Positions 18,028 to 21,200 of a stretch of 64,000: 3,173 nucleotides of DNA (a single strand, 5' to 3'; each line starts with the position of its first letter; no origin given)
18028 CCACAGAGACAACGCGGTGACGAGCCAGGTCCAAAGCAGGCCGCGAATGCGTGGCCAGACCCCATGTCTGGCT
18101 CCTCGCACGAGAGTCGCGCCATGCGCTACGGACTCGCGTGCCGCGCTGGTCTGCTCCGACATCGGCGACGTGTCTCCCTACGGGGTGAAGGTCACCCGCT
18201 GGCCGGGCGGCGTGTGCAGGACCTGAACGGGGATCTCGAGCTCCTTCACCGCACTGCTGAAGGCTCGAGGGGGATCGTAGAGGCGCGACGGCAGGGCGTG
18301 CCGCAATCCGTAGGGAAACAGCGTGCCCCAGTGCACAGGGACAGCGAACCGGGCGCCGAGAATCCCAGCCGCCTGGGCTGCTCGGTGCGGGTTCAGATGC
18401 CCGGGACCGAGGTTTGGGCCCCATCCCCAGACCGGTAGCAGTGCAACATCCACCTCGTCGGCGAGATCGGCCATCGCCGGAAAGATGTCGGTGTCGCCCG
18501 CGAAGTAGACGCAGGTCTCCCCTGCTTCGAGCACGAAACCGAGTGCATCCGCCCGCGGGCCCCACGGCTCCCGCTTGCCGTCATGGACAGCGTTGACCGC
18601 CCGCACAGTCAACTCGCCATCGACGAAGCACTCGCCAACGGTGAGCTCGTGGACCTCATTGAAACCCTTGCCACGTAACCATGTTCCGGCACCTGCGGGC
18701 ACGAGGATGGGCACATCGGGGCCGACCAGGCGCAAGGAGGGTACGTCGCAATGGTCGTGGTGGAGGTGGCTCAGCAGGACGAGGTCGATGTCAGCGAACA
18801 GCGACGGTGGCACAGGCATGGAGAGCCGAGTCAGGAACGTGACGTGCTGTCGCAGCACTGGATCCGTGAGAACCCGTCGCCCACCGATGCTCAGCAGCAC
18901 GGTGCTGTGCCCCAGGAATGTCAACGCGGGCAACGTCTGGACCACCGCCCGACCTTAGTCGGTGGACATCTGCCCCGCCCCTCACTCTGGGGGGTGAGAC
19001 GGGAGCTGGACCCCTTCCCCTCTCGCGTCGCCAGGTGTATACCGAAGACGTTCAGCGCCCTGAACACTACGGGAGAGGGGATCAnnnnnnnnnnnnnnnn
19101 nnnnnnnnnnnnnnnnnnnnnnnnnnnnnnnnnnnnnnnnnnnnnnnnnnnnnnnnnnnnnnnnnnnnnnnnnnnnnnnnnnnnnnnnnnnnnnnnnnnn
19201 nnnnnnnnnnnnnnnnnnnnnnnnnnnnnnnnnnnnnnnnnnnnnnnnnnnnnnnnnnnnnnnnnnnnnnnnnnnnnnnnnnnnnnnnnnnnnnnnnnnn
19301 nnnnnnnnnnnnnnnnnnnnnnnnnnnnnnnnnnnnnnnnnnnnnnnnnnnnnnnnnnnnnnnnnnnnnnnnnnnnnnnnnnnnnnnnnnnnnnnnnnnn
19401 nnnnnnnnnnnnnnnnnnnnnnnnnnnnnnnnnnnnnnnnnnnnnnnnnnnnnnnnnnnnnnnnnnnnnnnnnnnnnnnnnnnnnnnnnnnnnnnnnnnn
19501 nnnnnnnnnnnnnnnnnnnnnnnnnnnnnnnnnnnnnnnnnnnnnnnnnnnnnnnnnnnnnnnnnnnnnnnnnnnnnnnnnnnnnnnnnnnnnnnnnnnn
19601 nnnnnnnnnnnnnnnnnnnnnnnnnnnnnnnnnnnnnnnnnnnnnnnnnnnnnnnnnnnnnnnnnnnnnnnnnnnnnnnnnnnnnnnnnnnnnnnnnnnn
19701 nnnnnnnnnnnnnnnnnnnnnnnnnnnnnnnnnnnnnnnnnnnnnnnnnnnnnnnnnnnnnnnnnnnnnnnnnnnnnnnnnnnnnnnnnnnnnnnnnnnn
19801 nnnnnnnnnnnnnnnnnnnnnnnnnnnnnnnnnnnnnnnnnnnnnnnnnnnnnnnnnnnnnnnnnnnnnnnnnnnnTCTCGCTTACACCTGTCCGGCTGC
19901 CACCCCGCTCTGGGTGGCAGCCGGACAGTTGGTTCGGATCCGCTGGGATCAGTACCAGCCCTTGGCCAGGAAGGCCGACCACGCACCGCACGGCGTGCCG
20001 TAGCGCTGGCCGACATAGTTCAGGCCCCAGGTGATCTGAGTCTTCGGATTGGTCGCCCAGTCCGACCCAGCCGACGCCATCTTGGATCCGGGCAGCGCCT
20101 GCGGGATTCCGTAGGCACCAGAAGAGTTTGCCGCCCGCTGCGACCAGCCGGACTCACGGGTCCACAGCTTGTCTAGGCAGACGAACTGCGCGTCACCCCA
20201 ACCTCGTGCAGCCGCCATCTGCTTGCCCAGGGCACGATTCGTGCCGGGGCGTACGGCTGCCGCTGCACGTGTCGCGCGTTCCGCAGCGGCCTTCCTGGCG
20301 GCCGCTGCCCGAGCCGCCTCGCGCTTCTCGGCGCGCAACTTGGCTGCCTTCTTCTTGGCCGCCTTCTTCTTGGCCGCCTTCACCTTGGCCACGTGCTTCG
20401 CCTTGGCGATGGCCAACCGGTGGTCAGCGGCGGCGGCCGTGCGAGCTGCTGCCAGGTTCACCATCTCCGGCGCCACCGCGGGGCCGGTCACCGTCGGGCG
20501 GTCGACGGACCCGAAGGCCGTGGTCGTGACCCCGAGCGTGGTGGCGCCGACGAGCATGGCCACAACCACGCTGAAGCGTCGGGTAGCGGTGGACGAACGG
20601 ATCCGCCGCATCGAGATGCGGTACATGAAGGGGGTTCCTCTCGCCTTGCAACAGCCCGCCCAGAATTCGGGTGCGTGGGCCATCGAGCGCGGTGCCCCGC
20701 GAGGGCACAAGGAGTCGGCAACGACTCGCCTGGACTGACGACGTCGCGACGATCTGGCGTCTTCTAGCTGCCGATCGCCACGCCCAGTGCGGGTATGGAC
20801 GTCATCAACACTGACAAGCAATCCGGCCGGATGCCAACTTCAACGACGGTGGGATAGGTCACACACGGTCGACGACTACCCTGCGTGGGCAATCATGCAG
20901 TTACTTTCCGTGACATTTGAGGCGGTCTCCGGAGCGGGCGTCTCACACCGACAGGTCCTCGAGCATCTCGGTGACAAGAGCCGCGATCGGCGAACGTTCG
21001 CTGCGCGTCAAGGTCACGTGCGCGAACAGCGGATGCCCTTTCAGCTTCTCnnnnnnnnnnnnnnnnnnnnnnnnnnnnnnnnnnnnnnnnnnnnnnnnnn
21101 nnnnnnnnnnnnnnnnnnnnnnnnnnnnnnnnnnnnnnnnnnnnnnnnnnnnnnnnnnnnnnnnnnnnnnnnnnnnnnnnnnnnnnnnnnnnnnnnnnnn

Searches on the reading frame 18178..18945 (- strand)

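Call 5: search_protein_families(library=pfam, proteins=[window:18178-18945:-], max_evalue=0.01)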
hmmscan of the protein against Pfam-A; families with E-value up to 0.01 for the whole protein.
window:18178-18945:- (255 aa): 2 families
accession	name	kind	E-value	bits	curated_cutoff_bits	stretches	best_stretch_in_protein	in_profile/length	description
PF12706.13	Lactamase_B_2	-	2.3e-32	112.7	27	1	23-206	1-200/200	Beta-lactamase superfamily domain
PF13483.12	Lactamase_B_3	-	7.4e-21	75.2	24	1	8-205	2-160/160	Beta-lactamase superfamily domain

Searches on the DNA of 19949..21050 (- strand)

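Call 4: search_rna_families(source=window, start=20500, end=21050, threshold=evalue, max_evalue=10, show_alignments=5)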
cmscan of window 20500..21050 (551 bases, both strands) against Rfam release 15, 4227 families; matches with E-value up to 10: 4.
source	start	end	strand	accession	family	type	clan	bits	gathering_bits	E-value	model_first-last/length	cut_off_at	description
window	20679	20728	-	RF03780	mir-3389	Gene; miRNA;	-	18.7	75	1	1-69/69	no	mir-3389 microRNA precursor family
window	20534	20575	-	RF03196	mir-6790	Gene; miRNA;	-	15.7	78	3.5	1-63/63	no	mir-6790 microRNA precursor family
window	20742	20816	-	RF00285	snoZ6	Gene; snRNA; snoRNA; CD-box;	-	14.2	35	3.1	1-91/91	no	Z6 small nucleolar RNA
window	20733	20802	+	RF01953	SOX2OT_exon3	Gene; lncRNA;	-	10.4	70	1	193-276/276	no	SOX2 overlapping transcript exon 3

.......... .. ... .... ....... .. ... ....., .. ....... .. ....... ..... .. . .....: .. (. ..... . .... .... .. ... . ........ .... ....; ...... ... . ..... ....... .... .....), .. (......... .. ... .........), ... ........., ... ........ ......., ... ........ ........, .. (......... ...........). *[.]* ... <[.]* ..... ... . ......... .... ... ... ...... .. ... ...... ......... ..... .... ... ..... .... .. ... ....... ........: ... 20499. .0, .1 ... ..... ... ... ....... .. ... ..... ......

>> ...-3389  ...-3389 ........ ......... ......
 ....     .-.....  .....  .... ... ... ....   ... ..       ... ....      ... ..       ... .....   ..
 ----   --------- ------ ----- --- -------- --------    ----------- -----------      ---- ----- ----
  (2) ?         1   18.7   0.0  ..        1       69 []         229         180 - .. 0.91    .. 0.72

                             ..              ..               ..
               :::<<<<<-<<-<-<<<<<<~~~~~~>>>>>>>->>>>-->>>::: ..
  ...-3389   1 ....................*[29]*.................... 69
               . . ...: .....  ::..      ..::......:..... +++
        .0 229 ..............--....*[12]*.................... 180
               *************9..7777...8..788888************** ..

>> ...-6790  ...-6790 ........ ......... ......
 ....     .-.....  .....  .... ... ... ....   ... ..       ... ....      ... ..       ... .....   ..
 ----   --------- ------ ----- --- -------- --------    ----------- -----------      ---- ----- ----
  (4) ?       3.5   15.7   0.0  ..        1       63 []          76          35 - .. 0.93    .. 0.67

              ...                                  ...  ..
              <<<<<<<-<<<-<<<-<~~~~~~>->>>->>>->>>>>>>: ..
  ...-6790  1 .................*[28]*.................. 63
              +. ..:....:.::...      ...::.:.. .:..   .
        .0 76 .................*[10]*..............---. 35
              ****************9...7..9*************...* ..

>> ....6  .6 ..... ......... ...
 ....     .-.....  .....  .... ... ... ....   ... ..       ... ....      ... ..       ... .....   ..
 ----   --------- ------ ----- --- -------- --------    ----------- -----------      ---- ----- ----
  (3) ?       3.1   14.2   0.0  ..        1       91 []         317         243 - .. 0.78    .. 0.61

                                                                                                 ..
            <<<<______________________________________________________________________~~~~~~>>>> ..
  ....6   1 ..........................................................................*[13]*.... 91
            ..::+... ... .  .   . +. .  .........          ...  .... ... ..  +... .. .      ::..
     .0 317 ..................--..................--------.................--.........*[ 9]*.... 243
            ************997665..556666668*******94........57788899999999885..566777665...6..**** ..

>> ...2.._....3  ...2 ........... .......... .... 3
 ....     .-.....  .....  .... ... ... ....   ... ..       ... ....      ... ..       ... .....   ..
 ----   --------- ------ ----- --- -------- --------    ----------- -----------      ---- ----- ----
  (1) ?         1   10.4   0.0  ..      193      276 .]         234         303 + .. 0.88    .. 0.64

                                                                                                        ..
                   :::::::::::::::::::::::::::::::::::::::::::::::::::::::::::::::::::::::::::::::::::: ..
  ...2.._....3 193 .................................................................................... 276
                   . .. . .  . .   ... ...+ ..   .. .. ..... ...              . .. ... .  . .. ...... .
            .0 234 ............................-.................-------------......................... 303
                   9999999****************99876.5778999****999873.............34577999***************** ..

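Call 28: search_rna_families(sources=[L001, L002, L083, L084, L085, L086, L207, L208, L209], threshold=evalue, max_evalue=5, show_alignments=3)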
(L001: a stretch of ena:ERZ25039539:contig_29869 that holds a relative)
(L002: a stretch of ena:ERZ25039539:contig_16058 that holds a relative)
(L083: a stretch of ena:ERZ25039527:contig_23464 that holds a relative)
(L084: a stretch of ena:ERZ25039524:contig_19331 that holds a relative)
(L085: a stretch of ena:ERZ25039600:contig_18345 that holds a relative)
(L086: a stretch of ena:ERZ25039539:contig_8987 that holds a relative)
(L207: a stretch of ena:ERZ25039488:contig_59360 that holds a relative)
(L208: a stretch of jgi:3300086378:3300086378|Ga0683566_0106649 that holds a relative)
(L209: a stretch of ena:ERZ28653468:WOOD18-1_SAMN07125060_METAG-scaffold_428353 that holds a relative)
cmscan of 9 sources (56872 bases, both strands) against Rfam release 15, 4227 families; matches with E-value up to 5: 10.
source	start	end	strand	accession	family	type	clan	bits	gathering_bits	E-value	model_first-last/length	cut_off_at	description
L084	3693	3761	+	RF01066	6C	Cis-reg;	-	38.9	47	0.13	1-75/75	no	6C RNA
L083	3672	3738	+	RF01066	6C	Cis-reg;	-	37.8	47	0.21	1-75/75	no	6C RNA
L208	3268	3325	+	RF01066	6C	Cis-reg;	-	35.5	47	0.52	1-75/75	no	6C RNA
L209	1934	1996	+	RF01066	6C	Cis-reg;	-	33.6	47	1.1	1-75/75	no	6C RNA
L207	3664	3721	+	RF01066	6C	Cis-reg;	-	33.3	47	1.3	1-75/75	no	6C RNA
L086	3714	3782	+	RF01066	6C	Cis-reg;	-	31.7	47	2.6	1-75/75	no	6C RNA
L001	7031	7132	-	RF04002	MIR6143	Gene; miRNA;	-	27.4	75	0.43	1-89/89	no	MIR6143 microRNA precursor family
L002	4016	4138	-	RF02758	RhlA_thermometer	Cis-reg; thermoregulator;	-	23.5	85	1.6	1-110/110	no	RhlA 5' UTR ROSE like thermometer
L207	3501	3622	+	RF01229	SNORA84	Gene; snRNA; snoRNA; HACA-box;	-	22.1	45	2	1-134/134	no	Small nucleolar RNA SNORA84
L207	1767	1797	+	RF02926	DUF2693-FD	Gene; sRNA;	-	21.4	44.5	3.6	1-49/49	no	DUF2693-FD RNA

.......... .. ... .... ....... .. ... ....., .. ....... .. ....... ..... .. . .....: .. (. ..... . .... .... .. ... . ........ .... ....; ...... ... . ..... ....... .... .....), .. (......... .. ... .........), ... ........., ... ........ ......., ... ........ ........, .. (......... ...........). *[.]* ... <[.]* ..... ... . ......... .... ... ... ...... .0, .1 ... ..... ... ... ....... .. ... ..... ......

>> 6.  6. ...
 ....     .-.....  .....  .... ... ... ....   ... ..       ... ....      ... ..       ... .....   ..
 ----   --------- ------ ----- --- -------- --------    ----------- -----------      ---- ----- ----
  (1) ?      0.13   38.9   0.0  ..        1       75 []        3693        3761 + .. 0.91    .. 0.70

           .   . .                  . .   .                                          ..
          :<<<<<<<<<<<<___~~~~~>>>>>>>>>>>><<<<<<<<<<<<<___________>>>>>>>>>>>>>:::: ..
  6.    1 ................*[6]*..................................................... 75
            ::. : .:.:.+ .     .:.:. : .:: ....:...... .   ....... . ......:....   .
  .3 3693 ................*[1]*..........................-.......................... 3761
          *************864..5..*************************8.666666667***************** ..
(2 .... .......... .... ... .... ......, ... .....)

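Call 37: search_rna_families(sources=[L004, L005, L006, L007, L008, L009, L010, L011, L012, L013, L014, L015, L016, L017, L018, L019, L020, L021, L022, L023], threshold=gathering)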
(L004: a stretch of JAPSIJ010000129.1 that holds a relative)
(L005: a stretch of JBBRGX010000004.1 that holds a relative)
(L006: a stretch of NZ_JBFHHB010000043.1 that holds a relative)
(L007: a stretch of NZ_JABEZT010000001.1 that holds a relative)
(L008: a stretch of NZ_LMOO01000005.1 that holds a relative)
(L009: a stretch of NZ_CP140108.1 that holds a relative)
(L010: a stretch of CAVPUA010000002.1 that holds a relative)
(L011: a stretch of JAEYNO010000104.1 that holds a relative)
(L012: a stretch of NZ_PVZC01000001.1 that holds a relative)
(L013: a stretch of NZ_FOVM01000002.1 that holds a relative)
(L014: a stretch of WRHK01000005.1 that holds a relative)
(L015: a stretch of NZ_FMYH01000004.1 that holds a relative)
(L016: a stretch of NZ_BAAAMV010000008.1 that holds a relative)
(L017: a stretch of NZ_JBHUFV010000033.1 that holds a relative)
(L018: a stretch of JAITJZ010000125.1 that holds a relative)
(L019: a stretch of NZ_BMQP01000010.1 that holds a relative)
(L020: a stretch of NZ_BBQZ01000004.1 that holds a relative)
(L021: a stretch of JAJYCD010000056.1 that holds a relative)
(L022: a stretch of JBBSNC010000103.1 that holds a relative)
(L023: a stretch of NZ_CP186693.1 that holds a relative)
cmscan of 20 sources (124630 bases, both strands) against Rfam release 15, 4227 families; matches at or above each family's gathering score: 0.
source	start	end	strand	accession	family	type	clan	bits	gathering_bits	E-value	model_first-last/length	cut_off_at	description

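Call 38: search_rna_families(sources=[L024, L025, L027, L028, L029, L031, L032, L034, L036, L038, L042, L043, L044, L045, L047, L050, L051, L055, L062, L068], threshold=gathering)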
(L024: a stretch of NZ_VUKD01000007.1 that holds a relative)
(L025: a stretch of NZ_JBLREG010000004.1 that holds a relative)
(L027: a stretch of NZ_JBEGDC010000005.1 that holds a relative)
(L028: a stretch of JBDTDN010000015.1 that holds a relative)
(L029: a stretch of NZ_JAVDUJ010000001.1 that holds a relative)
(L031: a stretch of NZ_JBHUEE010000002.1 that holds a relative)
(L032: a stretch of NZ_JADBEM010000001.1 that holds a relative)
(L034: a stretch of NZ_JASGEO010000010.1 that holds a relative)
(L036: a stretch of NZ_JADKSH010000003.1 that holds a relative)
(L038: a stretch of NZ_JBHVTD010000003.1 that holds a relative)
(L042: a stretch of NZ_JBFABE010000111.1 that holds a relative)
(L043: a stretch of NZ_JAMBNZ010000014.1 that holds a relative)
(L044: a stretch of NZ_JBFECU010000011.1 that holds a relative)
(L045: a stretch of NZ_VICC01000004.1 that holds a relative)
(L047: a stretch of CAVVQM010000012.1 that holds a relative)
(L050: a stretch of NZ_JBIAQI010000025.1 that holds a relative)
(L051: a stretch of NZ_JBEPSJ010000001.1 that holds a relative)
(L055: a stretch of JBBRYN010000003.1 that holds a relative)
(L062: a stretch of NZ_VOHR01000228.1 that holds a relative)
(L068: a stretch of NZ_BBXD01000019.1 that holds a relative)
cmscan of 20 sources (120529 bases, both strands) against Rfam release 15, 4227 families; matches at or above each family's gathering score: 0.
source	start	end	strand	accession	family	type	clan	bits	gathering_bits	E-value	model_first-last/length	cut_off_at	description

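Call 63: search_rna_families(sources=[L048, L054, L056, L057, L058, L059, L060, L061, L064, L066, L067, L069, L070, L071, L072, L074, L077, L078, L079, L081], threshold=gathering)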
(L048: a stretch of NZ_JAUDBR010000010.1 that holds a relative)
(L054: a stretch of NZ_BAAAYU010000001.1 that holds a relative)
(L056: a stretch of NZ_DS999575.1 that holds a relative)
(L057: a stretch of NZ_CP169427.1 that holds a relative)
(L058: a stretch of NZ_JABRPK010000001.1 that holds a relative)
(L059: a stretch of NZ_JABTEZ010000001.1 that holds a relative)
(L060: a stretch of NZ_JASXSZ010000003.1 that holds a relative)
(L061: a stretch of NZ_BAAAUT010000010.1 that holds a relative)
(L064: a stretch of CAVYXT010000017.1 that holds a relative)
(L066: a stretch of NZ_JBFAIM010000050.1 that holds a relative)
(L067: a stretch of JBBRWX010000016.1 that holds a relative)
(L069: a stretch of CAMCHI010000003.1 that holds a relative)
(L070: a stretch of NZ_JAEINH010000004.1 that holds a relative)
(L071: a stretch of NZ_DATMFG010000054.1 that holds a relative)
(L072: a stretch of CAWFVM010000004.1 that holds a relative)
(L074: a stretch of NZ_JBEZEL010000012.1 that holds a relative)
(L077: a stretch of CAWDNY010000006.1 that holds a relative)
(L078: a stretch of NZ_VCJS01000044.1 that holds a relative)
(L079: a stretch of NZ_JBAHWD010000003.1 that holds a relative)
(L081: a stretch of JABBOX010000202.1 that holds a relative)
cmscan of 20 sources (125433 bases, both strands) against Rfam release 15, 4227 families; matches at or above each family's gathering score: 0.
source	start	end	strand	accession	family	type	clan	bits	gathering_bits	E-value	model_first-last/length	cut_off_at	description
